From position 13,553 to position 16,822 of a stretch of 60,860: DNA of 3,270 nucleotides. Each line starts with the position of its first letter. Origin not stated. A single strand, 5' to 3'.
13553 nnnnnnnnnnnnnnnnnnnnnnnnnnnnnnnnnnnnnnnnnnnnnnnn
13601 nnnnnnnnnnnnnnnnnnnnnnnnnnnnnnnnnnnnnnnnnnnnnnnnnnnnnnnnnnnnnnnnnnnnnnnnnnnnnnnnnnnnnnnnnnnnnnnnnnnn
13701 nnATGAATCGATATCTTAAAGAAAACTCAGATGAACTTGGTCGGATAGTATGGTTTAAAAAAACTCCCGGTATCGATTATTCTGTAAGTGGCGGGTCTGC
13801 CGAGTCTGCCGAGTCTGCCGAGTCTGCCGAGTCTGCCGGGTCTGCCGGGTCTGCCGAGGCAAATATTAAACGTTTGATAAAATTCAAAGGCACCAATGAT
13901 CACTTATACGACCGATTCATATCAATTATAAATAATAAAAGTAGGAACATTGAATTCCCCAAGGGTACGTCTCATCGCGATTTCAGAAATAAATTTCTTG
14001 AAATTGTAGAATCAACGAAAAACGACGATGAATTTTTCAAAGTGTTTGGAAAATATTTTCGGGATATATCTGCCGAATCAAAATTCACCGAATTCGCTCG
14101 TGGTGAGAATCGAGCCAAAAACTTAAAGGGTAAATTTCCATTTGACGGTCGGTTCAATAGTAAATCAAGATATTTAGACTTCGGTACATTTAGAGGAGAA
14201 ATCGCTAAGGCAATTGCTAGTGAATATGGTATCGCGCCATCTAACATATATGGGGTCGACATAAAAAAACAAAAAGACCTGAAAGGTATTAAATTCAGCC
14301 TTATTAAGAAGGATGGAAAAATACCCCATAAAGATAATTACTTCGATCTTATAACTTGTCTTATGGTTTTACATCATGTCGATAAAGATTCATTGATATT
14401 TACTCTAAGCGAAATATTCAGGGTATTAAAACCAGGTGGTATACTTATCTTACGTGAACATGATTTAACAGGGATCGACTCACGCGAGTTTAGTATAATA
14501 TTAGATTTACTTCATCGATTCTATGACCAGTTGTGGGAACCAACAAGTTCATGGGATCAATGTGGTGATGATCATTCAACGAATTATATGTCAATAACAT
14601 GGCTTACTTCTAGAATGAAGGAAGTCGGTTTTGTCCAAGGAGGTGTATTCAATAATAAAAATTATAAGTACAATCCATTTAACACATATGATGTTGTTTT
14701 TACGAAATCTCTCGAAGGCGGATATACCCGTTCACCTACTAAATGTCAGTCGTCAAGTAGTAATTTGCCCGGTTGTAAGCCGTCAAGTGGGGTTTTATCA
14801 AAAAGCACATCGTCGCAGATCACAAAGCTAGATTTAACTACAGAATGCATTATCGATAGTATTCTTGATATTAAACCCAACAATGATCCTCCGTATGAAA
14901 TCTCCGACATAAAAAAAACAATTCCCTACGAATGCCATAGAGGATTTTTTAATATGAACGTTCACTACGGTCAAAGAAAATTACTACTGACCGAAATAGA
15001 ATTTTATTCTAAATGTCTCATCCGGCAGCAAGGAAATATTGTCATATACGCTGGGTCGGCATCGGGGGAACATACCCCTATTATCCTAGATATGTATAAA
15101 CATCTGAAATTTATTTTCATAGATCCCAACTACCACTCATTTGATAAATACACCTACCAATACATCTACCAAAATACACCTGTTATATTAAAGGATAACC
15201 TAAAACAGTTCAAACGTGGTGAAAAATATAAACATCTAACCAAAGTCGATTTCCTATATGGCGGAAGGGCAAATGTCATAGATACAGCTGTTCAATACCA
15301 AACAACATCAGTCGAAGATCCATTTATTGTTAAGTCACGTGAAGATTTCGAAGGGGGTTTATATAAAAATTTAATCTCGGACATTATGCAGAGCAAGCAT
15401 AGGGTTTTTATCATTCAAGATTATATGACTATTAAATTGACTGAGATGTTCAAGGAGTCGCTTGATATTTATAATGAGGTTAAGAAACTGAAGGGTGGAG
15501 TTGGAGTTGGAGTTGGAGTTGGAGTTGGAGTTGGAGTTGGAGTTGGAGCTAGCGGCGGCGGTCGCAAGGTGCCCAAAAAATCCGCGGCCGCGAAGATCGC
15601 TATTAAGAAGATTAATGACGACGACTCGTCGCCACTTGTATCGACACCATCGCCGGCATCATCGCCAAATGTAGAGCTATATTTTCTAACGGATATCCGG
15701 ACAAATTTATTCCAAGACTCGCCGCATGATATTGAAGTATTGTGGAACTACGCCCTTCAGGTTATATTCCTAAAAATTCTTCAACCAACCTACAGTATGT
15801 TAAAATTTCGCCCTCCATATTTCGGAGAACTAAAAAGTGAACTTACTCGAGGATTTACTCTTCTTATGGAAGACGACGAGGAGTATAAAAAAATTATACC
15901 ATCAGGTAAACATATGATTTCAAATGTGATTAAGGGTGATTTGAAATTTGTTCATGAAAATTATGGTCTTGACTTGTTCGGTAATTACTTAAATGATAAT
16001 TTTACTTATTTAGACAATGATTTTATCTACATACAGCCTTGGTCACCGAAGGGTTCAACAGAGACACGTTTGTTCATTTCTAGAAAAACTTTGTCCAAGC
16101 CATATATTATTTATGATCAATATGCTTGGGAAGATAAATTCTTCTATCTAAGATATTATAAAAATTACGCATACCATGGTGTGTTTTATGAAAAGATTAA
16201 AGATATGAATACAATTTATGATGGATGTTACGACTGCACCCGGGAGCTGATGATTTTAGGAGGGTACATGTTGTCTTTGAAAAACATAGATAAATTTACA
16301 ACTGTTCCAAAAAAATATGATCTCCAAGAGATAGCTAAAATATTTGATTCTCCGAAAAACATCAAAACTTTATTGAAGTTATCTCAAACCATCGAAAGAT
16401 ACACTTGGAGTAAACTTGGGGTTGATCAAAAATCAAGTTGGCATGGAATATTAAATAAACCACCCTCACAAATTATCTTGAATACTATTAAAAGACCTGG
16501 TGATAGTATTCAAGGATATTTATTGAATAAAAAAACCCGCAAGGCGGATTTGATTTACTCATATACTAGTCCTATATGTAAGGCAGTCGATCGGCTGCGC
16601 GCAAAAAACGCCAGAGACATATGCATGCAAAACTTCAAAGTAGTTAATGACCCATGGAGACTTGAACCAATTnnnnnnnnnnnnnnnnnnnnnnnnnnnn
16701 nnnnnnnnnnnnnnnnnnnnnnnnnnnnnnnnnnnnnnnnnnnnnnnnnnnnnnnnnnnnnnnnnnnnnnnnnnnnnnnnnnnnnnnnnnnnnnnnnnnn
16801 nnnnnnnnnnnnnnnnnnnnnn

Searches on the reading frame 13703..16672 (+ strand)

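Call 10: search_protein_families(library=pfam, proteins=[window:13703-16672:+], max_evalue=0.001)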
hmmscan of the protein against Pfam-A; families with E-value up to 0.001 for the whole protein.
window:13703-16672:+ (990 aa): 6 families
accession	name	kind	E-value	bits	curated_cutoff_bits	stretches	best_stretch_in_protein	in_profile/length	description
PF01358.24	PARP_regulatory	-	1.9e-17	63.6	25.4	2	395-507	4-124/292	Poly A polymerase regulatory subunit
PF13489.12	Methyltransf_23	-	1.6e-14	54.4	27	1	150-310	19-159/164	Methyltransferase domain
PF08241.18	Methyltransf_11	-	1e-12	48.9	21.2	1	158-250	1-95/95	Methyltransferase domain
PF13649.12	Methyltransf_25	-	1.2e-09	39.1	27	1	158-246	2-97/97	Methyltransferase domain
PF13847.12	Methyltransf_31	-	1.4e-08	35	27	1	153-254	3-113/145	Methyltransferase domain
PF08242.18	Methyltransf_12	-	2.8e-08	34.8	30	1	158-248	1-98/98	Methyltransferase domain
